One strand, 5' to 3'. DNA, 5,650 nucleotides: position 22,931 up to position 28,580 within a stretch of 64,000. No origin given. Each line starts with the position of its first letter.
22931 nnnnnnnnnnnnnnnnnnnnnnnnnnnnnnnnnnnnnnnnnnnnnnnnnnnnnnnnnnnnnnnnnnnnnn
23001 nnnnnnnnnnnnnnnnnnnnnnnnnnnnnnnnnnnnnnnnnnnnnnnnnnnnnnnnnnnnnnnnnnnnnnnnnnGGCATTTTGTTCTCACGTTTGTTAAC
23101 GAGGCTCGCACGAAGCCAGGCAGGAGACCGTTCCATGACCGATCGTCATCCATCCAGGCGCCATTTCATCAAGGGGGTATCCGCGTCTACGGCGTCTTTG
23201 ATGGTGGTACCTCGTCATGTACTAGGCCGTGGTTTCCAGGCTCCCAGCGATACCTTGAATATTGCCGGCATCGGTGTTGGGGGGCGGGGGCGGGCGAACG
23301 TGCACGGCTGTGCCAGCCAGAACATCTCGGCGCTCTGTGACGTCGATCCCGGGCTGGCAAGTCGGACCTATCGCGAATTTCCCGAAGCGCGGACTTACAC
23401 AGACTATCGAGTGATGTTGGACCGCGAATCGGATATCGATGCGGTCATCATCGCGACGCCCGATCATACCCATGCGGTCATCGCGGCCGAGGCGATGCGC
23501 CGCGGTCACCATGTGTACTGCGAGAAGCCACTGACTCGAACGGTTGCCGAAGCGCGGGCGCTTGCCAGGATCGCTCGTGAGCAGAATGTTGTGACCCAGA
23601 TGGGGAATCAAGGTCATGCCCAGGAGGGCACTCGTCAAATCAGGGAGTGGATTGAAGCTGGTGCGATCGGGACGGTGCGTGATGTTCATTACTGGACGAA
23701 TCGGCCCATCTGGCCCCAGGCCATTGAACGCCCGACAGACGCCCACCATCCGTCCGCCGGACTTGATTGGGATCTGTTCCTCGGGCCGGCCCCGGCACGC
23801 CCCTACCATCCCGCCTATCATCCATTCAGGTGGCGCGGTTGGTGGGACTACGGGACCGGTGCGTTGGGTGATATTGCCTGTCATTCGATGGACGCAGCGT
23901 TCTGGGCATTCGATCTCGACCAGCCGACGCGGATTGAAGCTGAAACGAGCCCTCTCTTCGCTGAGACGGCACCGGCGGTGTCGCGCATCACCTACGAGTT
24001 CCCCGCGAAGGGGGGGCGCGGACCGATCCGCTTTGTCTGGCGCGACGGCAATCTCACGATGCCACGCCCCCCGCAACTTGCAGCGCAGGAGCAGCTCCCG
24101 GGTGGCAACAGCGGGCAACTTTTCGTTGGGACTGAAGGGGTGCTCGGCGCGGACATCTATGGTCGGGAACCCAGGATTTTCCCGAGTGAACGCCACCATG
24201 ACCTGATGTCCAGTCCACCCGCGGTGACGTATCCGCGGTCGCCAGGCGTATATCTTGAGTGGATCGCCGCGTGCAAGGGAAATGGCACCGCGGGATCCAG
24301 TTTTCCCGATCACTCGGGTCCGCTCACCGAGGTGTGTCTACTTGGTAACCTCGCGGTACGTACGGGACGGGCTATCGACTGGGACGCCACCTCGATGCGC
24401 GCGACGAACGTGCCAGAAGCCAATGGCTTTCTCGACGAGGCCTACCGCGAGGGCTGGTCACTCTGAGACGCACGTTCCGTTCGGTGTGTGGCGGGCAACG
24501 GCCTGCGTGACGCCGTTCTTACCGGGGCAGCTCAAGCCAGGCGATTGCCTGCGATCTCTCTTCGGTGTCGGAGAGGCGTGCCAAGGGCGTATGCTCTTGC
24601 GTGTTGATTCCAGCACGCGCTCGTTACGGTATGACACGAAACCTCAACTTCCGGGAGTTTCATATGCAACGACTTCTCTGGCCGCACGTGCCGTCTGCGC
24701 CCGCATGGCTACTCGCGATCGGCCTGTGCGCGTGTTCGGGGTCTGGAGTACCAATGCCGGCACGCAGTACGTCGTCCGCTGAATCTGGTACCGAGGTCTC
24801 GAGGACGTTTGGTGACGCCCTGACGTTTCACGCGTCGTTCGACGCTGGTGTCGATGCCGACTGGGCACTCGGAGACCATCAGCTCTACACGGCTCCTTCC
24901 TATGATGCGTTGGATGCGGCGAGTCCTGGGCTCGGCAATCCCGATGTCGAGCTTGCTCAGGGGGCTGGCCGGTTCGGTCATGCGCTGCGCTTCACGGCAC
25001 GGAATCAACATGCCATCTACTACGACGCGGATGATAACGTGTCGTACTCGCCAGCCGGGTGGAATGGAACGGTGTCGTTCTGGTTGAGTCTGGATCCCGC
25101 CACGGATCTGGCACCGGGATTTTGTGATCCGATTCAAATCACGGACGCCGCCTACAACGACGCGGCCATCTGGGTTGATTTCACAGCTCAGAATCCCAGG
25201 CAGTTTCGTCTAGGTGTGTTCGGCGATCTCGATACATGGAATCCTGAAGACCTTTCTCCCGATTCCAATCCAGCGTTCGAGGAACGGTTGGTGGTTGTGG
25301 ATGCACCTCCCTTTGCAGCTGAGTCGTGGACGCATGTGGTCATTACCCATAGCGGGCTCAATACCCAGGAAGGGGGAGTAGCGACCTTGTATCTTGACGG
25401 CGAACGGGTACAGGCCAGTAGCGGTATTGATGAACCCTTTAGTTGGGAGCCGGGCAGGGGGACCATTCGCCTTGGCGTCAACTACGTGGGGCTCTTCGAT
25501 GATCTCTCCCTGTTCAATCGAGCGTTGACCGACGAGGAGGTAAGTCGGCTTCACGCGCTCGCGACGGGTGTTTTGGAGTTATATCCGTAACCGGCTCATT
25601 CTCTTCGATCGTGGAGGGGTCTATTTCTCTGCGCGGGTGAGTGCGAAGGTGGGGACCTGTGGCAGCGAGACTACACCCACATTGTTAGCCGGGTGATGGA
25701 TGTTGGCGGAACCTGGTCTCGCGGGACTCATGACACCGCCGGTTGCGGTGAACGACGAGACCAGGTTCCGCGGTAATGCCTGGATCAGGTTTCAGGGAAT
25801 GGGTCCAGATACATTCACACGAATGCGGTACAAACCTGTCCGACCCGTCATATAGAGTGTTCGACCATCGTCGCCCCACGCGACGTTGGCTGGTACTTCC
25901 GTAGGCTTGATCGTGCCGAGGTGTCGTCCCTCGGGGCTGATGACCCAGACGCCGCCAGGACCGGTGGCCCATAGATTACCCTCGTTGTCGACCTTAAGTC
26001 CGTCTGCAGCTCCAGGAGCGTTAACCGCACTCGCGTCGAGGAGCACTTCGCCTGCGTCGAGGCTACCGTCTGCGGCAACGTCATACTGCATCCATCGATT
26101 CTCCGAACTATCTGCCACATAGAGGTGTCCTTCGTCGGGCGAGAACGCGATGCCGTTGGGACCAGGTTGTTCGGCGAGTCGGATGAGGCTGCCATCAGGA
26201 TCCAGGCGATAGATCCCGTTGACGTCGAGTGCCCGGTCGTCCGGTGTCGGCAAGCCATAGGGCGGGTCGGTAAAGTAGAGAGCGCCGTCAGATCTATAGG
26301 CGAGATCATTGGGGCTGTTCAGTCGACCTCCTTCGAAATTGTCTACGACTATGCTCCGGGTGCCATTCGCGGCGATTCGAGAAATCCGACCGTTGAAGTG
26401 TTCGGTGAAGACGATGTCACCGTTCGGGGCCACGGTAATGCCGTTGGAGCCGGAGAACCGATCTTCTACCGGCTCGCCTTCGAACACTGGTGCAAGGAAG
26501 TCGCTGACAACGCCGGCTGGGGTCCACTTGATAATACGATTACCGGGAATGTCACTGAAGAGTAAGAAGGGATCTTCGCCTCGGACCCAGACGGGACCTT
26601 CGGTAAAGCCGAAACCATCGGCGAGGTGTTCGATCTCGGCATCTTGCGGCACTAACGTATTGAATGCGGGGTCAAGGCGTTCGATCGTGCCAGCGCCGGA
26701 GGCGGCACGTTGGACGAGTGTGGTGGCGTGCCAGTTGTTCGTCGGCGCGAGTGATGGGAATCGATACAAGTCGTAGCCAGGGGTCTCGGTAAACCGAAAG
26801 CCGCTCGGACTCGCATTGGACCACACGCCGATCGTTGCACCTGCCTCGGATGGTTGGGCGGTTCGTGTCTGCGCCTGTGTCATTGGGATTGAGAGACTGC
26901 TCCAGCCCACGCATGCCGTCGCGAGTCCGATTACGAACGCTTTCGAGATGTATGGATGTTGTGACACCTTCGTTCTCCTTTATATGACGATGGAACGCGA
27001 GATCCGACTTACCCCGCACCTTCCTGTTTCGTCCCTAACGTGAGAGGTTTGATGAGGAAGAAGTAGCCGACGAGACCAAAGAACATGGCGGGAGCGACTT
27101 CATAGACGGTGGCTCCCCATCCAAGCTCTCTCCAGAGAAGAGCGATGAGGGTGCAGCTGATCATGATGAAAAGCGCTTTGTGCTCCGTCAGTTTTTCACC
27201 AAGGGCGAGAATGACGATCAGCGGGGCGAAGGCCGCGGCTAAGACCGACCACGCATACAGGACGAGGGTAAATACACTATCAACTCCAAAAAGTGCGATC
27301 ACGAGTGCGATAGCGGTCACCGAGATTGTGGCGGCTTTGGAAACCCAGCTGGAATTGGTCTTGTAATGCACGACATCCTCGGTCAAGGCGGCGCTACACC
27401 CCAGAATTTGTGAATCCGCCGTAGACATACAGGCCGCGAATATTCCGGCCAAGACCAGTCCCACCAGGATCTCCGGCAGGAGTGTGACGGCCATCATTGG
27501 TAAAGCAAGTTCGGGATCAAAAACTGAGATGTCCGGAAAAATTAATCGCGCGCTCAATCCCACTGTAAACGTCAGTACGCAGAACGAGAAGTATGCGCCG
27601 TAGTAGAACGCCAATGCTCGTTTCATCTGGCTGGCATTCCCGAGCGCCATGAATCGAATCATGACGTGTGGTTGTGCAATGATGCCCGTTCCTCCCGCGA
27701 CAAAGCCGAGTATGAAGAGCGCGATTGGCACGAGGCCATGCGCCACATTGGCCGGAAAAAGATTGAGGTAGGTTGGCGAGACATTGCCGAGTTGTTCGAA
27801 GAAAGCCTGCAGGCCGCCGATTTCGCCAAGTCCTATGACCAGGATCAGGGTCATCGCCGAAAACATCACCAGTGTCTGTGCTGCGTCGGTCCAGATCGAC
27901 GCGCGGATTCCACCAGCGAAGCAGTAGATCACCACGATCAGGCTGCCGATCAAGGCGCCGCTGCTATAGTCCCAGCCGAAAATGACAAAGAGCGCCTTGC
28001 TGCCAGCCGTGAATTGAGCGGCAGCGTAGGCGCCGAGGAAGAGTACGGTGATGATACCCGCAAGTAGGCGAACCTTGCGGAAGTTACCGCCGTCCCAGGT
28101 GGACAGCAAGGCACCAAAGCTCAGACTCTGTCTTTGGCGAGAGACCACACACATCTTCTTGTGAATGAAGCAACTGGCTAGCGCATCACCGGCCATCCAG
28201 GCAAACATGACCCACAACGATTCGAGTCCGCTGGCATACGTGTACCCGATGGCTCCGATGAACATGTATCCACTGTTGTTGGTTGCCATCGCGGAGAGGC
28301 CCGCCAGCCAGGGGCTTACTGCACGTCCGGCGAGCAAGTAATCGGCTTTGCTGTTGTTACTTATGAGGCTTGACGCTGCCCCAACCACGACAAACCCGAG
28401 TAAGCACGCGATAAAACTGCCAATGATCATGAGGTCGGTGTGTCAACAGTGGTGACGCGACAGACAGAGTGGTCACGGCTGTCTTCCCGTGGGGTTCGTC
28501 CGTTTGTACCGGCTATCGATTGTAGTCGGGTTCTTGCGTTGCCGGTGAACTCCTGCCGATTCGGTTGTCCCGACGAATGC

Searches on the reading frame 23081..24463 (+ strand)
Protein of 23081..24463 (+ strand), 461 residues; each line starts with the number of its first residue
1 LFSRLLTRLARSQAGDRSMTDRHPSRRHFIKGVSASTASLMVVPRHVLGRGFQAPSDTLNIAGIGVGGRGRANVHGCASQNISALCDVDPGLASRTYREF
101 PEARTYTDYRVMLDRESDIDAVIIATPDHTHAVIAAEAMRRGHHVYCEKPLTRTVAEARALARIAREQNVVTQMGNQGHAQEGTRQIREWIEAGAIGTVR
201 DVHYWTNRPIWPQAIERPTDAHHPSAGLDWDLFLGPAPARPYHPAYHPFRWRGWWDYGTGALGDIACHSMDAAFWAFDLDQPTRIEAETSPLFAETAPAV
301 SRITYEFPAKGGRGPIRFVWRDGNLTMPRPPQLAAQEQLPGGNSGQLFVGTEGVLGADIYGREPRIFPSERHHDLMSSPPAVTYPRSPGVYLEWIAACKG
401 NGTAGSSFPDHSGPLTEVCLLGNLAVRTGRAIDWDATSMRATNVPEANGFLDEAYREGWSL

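Call 67: search_protein_families(library=pfam, proteins=[window:23081-24463:+], max_evalue=0.001)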
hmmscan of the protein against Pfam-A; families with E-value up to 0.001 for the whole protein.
window:23081-24463:+ (461 aa): 3 families
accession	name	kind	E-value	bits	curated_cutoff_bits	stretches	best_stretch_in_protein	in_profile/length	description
PF01408.29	GFO_IDH_MocA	-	4e-20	73.1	24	1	61-175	3-119/120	Oxidoreductase family, NAD-binding Rossmann fold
PF19051.5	GFO_IDH_MocA_C2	-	7e-17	62.2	23.3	1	226-307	50-133/254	Oxidoreductase family, C-terminal alpha/beta domain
PF22725.1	GFO_IDH_MocA_C3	-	2.8e-10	40.7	27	1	243-296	28-81/124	GFO/IDH/MocA C-terminal domain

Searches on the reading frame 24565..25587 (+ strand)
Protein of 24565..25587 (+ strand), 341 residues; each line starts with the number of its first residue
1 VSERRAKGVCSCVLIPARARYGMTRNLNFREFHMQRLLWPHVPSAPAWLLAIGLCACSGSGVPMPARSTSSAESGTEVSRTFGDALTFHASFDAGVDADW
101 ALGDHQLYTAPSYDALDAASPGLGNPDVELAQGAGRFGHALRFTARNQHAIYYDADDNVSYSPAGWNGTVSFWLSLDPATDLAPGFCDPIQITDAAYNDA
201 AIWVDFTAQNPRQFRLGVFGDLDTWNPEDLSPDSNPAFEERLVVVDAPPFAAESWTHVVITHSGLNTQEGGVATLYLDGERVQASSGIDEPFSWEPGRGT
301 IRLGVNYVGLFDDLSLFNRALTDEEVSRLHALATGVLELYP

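Call 67: search_protein_families(library=pfam, proteins=[window:24565-25587:+], max_evalue=0.001)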
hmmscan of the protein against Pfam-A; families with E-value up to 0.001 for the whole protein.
window:24565-25587:+ (341 aa): 1 family
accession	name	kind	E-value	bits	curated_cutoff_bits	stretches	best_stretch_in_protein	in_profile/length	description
PF13385.13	Laminin_G_3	-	9.7e-14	52.2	27.6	1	168-327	19-151/151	Concanavalin A-like lectin/glucanases superfamily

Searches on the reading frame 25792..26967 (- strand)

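Call 67: search_protein_families(library=pfam, proteins=[window:25792-26967:-], max_evalue=0.001)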
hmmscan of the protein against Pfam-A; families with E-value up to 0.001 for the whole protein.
window:25792-26967:- (391 aa): 4 families
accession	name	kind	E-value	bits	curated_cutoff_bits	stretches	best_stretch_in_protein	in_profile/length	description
PF08450.18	SGL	-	2.9e-43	148.7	26.3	1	121-374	1-243/246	SMP-30/Gluconolactonase/LRE-like region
PF24684.1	Vgb_lyase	-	1e-07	31.5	50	1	128-234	61-156/290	Virginiamycin B lyase family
PF01436.27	NHL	-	4.6e-07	30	20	0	269-290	3-22/28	NHL repeat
PF03088.22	Str_synth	-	0.00032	21.2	25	0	269-295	58-84/89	Strictosidine synthase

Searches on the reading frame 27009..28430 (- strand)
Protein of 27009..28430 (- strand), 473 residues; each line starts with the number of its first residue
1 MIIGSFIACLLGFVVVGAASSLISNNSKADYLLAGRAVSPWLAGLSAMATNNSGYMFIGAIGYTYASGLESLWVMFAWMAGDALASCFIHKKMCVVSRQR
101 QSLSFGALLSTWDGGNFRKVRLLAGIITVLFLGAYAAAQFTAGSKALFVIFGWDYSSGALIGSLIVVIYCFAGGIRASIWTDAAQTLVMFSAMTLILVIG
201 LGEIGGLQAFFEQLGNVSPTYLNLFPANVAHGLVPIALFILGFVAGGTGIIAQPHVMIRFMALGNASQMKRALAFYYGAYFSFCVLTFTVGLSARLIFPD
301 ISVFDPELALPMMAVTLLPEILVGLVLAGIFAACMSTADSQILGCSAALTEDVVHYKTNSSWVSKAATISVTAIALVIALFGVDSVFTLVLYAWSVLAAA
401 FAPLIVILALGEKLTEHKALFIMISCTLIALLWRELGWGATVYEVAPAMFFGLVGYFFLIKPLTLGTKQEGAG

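Call 67: search_protein_families(library=pfam, proteins=[window:27009-28430:-], max_evalue=0.001)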
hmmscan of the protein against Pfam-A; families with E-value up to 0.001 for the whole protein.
window:27009-28430:- (473 aa): 1 family
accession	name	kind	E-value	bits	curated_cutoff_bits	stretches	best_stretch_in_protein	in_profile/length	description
PF00474.23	SSF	-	2.2e-49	168.8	22.8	1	31-424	1-404/406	Sodium:solute symporter family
